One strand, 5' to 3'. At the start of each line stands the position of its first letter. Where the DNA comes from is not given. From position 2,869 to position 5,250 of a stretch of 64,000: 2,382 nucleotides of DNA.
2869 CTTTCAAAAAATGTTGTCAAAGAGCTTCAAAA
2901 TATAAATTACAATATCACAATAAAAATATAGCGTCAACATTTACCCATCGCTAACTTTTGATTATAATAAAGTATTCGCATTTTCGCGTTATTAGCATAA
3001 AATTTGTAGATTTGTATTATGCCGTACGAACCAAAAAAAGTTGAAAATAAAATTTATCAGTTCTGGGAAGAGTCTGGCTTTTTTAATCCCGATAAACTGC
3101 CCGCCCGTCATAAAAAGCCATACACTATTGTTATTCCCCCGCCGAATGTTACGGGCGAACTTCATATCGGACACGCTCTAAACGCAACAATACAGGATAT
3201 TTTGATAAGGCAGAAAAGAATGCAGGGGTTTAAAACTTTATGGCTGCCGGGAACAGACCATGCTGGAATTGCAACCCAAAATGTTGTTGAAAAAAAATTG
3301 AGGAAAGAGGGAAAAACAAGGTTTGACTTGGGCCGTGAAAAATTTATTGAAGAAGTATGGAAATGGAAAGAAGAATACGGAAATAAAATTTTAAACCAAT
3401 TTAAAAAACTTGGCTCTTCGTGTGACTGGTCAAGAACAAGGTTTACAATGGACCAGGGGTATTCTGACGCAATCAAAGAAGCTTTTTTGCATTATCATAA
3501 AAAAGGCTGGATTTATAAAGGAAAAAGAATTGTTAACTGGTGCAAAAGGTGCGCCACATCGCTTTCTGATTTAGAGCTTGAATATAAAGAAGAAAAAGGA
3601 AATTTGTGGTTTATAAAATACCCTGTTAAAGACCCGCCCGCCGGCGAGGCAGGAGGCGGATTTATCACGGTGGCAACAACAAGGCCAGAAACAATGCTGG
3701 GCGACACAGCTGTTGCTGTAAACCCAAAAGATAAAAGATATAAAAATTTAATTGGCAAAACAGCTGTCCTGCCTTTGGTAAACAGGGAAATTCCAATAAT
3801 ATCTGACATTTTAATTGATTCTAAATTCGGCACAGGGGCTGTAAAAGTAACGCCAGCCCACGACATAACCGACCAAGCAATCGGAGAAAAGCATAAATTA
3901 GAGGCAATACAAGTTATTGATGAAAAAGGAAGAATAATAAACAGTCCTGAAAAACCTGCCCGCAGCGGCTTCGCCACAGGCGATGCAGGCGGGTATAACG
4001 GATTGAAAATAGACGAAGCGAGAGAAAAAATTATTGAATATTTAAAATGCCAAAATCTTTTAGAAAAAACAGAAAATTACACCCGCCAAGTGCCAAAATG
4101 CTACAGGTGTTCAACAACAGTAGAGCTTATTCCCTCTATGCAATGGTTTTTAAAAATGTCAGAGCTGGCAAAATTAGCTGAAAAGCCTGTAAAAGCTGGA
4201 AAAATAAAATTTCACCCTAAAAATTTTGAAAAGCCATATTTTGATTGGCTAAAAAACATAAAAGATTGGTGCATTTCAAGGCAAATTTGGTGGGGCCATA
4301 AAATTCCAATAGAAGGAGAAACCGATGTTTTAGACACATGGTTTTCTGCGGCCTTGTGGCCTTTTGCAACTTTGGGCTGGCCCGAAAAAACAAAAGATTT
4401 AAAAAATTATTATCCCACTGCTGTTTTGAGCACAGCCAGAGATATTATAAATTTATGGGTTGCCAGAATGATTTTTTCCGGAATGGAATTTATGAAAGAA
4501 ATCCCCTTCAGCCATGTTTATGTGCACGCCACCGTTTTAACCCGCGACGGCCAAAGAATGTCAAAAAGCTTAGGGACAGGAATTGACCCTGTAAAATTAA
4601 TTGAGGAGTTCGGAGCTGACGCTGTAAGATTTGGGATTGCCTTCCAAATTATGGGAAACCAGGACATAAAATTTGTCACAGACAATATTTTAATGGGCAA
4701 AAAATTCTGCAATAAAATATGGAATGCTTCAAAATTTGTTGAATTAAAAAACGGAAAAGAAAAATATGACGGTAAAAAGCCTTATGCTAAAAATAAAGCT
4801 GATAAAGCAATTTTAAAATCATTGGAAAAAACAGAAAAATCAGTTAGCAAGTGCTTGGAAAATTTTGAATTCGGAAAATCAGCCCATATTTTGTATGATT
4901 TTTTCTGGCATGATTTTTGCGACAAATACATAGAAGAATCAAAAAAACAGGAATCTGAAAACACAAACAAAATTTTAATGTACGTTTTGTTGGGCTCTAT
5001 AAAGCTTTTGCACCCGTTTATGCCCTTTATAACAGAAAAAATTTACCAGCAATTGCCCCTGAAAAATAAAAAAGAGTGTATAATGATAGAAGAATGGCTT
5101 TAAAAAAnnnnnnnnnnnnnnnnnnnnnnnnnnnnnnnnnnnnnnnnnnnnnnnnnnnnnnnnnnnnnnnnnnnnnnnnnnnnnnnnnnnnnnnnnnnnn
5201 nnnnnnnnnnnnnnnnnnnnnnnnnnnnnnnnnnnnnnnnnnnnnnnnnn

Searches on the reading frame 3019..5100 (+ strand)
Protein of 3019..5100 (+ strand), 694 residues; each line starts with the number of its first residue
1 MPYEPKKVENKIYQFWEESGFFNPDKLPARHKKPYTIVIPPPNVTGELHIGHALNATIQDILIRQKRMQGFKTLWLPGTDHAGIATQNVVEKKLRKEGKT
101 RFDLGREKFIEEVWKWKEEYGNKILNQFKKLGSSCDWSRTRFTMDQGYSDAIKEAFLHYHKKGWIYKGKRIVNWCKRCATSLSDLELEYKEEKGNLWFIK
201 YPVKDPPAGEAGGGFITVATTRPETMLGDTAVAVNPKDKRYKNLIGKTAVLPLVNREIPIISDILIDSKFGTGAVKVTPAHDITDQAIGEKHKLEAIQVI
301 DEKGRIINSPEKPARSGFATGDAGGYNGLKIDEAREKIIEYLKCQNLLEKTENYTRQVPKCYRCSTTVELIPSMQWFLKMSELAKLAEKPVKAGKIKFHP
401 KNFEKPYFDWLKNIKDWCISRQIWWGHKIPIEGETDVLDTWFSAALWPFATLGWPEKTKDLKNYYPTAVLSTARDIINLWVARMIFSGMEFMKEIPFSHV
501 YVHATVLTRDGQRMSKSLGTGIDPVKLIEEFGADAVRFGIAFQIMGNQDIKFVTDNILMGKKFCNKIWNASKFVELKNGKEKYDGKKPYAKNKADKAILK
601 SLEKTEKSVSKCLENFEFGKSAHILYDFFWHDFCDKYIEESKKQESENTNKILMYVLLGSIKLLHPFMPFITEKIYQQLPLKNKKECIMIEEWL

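Call 81: search_protein_families(library=pfam, proteins=[window:3019-5100:+], max_evalue=0.001)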
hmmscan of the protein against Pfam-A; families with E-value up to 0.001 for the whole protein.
window:3019-5100:+ (694 aa): 5 families
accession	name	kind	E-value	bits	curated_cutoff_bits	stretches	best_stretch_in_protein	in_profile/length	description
PF00133.28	tRNA-synt_1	-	9.5e-132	440.1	22.7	2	11-431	1-245/414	tRNA synthetases class I (I, L, M and V)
PF09334.17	tRNA-synt_1g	-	1.4e-31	110.1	20.1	2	340-558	151-372/391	tRNA synthetases class I (M)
PF08264.19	Anticodon_1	-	2.2e-27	96.2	25.1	1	595-693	1-104/148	Anticodon-binding domain of tRNA ligase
PF13603.12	tRNA-synt_1_2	-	3.2e-11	43.5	25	1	246-342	86-184/185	Leucyl-tRNA synthetase, editing domain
PF01406.26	tRNA-synt_1e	-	6e-05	23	27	0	495-541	235-281/301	tRNA synthetases class I (C) catalytic domain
